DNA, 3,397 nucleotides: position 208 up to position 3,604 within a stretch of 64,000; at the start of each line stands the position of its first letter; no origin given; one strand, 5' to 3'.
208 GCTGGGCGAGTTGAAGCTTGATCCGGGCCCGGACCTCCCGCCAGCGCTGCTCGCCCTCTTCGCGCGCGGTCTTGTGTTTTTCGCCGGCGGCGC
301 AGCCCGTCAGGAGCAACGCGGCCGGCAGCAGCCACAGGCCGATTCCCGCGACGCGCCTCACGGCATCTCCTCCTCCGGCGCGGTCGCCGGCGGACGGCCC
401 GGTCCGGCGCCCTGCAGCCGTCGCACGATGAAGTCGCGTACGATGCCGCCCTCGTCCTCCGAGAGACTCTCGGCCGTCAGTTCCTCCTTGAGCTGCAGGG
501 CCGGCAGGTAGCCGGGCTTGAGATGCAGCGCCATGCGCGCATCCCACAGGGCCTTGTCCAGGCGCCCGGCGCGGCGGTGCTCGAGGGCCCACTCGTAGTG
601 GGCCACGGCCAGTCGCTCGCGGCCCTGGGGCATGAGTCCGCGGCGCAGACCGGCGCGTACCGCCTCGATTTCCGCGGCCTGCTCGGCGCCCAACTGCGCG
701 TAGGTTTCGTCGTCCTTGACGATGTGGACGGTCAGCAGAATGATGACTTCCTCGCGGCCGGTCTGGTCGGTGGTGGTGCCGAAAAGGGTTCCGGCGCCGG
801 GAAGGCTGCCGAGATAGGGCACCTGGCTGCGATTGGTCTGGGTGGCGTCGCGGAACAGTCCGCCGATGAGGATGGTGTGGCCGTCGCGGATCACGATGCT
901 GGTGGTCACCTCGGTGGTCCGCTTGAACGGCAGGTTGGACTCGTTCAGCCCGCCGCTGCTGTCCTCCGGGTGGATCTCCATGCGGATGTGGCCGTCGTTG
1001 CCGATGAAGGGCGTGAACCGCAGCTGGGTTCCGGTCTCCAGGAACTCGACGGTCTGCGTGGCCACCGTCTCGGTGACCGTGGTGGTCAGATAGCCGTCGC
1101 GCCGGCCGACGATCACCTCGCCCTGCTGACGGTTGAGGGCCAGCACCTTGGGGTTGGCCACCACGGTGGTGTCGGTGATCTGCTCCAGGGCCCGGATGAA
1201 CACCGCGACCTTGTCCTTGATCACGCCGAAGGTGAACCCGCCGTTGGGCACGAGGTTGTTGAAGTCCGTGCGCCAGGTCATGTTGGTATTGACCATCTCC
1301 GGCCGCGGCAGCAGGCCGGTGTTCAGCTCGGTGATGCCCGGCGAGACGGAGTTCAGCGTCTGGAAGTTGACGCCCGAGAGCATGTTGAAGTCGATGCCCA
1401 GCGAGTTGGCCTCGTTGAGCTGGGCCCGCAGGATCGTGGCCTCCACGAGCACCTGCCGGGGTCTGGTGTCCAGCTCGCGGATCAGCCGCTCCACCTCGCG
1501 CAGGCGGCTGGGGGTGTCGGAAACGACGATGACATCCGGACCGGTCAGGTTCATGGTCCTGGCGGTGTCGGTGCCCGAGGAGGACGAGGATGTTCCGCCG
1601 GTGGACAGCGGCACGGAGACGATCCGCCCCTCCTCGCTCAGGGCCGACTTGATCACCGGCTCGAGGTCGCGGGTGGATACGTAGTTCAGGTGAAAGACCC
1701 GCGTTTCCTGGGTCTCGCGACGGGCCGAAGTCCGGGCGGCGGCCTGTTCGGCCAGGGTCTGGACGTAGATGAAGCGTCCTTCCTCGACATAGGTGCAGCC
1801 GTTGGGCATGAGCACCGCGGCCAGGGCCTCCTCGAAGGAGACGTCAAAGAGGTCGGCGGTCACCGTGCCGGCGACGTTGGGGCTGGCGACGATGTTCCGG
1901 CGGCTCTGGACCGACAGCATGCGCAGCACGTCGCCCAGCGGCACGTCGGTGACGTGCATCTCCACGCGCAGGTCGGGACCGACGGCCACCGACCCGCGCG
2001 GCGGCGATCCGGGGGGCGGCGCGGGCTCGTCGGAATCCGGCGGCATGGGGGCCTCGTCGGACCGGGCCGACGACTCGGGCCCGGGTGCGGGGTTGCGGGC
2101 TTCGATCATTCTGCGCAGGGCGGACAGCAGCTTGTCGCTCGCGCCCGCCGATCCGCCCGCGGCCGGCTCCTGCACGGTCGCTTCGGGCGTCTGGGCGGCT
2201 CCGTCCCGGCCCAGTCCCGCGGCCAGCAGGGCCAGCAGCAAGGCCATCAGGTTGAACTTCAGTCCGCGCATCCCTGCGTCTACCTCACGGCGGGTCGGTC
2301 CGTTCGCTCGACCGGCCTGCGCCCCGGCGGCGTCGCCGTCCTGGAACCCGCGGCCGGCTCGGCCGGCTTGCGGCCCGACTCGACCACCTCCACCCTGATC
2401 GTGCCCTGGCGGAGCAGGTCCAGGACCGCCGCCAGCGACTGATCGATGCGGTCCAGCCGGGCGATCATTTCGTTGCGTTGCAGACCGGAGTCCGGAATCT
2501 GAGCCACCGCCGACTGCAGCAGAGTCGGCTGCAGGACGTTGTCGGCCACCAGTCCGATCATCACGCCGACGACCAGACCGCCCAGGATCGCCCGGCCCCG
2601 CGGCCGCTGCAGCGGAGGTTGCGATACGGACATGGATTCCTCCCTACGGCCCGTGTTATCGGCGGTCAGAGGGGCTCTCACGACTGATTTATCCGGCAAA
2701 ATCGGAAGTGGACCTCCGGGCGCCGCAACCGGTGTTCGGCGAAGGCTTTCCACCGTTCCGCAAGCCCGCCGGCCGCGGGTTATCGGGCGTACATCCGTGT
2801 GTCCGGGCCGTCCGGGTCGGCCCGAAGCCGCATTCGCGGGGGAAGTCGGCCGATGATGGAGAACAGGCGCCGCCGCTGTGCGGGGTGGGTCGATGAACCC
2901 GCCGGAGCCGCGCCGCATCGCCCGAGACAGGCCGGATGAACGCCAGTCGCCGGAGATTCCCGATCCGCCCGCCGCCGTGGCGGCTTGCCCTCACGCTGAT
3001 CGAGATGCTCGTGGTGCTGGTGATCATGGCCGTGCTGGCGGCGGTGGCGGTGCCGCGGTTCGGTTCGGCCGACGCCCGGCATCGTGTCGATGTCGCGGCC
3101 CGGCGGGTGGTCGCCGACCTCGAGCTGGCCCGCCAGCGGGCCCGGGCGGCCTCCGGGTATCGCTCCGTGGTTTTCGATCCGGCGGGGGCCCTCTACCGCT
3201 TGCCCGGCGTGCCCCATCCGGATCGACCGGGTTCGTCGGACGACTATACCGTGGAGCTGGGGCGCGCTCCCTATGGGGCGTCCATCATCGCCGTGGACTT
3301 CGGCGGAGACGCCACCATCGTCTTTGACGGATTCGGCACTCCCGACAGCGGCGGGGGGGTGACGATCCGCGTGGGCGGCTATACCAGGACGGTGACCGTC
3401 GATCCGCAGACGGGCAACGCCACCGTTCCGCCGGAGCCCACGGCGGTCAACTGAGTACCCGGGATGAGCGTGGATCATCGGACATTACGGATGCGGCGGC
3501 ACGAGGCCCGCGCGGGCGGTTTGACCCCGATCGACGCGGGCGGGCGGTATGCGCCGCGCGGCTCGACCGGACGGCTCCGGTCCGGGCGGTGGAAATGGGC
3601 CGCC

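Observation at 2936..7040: Minor-pseudopilin operon in which every tip-type subunit carries an extra binding-type module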

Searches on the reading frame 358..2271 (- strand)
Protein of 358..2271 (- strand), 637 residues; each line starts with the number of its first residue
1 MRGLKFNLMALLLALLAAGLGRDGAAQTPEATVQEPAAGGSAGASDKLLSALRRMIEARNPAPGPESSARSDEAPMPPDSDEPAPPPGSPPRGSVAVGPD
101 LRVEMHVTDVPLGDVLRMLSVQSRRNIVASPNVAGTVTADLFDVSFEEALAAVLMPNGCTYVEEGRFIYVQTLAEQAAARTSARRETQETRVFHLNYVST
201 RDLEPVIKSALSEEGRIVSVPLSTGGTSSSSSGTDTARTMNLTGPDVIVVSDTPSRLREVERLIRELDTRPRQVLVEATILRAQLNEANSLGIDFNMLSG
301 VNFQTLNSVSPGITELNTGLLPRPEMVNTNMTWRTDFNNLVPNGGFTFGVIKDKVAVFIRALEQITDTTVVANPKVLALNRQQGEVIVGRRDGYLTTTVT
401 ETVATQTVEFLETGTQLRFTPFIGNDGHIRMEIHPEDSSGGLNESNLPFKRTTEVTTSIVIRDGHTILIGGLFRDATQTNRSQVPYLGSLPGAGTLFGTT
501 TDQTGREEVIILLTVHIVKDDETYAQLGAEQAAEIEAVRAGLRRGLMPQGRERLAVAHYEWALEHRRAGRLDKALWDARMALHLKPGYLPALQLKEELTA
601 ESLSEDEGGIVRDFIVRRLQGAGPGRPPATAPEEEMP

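Call 3: search_protein_families(library=pfam, proteins=[window:358-2271:-], max_evalue=1)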
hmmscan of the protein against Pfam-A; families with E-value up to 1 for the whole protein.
window:358-2271:- (637 aa): 4 families
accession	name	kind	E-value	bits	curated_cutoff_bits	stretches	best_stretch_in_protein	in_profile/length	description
PF00263.26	Secretin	-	2.8e-37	128.4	27.5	1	361-519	1-169/169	Bacterial type II and III secretion system protein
PF03958.22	Secretin_N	-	1.6e-10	41.4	28.2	1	190-273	1-69/69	Bacterial type II/III secretion system short domain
PF07660.19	STN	-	2.8e-05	24.2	28.4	1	126-171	2-50/52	Secretin and TonB N terminus short domain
PF21305.2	type_II_gspD_N0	-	0.024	14.9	27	0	108-139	4-35/71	GspD-like, N0 domain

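Call 4: search_protein_families(library=ncbifam, proteins=[window:358-2271:-], max_evalue=1)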
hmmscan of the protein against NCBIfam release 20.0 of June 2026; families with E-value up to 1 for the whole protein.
window:358-2271:- (637 aa): 9 families
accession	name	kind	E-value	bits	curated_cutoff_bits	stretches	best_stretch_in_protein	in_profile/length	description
TIGR02515.1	IV_pilus_PilQ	subfamily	4.4e-62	210.5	284.35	1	102-519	3-428/428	type IV pilus secretin PilQ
TIGR02517.1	type_II_gspD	equivalog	2.4e-59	201.4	351.35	2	243-527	307-599/600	type II secretion system secretin GspD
TIGR02519.1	pilus_MshL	equivalog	1.4e-38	132.6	250.2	1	247-518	9-290/290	pilus (MSHA type) biogenesis protein MshL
TIGR02516.1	type_III_yscC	equivalog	1.1e-37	129.7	238.45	1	161-519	115-462/463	type III secretion system outer membrane ring subunit SctC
NF010083.0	PRK13568.1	equivalog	1.7e-29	102.8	554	1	101-519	26-418/419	DNA uptake porin HofQ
NF007851.2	PRK10560.1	exception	4e-29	101.7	598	1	100-519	21-410/412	DNA uptake porin HofQ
NF042912.1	Amuc_1098_fam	equivalog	6.7e-20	70.7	750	2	443-518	721-796/805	Amuc_1098 family type IV pilus outer membrane protein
NF011873.0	PRK15346.1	equivalog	2e-19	69.6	524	2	351-505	323-481/499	EscC/YscC/HrcC family type III secretion system outer membrane ring protein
TIGR02520.1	pilus_B_mal_scr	equivalog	3.3e-05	22.6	287.65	1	247-514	247-510/513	PilN family type IVB pilus formation outer membrane protein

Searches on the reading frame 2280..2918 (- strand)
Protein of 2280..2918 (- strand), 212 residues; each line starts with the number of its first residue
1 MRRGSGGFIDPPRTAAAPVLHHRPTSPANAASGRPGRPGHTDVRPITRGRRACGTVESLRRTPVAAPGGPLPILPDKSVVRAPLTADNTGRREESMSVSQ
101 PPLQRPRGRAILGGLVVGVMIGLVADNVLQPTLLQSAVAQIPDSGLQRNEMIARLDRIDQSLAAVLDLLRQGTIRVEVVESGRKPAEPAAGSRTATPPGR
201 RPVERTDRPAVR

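Call 3: search_protein_families(library=pfam, proteins=[window:2280-2918:-], max_evalue=1)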
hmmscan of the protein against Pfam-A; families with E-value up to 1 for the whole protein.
window:2280-2918:- (212 aa): 1 family
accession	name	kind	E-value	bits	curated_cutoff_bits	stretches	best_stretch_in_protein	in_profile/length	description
PF10944.13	DUF2630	-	0.23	12.3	27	1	144-180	26-62/80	Protein of unknown function (DUF2630)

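Call 4: search_protein_families(library=ncbifam, proteins=[window:2280-2918:-], max_evalue=1)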
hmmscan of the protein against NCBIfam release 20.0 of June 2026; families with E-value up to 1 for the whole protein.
window:2280-2918:- (212 aa): 1 family
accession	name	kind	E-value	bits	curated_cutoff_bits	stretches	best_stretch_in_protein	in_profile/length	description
NF046122.1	morpho_MmpA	equivalog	0.21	11.7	32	1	101-124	13-34/47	morphogenic membrane protein MmpA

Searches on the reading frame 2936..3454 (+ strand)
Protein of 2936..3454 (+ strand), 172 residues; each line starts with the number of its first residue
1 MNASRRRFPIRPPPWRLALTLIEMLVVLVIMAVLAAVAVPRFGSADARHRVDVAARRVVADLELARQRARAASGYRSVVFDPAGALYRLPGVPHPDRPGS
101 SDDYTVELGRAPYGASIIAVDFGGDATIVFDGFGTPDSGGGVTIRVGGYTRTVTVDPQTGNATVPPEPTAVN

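Call 3: search_protein_families(library=pfam, proteins=[window:2936-3454:+], max_evalue=1)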
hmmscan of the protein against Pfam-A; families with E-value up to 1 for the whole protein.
window:2936-3454:+ (172 aa): 2 families
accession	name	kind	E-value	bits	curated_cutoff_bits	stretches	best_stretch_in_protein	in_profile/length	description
PF12019.13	GspH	-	1.2e-06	29.4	21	1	54-158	1-107/108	Type II transport protein GspH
PF07963.17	N_methyl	-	0.00025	20.9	21.2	1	19-38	7-26/27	Prokaryotic N-terminal methylation motif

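Call 4: search_protein_families(library=ncbifam, proteins=[window:2936-3454:+], max_evalue=1)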
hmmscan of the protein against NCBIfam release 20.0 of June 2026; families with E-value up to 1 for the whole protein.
window:2936-3454:+ (172 aa): 13 families
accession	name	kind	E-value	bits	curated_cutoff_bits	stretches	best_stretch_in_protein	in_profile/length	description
TIGR01708.2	typeII_sec_gspH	equivalog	5.5e-12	46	80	1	20-76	5-61/169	type II secretion system minor pseudopilin GspH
TIGR02596.1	TIGR02596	subfamily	5.7e-08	33.1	70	1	20-70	2-52/196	Verru_Chthon cassette protein D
TIGR01710.1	typeII_sec_gspG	equivalog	4.9e-06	26.6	88.85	1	19-65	3-48/134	type II secretion system major pseudopilin GspG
NF040999.1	pilin_ComGC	equivalog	2.9e-05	24.2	75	1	18-42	3-27/84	competence type IV pilus major pilin ComGC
TIGR02532.1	IV_pilin_GFxxxE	domain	9.6e-05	22.1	16.3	1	19-39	4-24/24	prepilin-type N-terminal cleavage/methylation domain-containing protein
NF047827.1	T3SSXpsH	equivalog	9.8e-05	22.2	160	1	19-99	3-83/145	type II secretion system protein XpsH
NF040982.1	ComGD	equivalog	0.00014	22.3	70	1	18-87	3-72/139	competence type IV pilus minor pilin ComGD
NF041775.1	typeIV_PilA_Myxo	equivalog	0.0002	21.4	400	1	16-52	10-46/214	type IV pilin protein PilA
NF007800.0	PRK10506.1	equivalog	0.00069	19.5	158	1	19-74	11-66/163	prepilin peptidase-dependent protein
NF042935.1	SCO6880_fam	subfamily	0.00077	18.5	60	1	18-94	35-108/477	SCO6880 family protein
NF007862.0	PRK10574.1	equivalog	0.0024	18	138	1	19-42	7-30/145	prepilin peptidase-dependent pilin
NF041013.1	T4P_ComGE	equivalog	0.038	14.1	49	1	18-42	5-29/83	competence type IV pilus minor pilin ComGE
NF051431.1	Rv0361_Cterm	subfamily_domain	0.15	12.3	37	1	14-62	4-50/140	Rv0361 family membrane protein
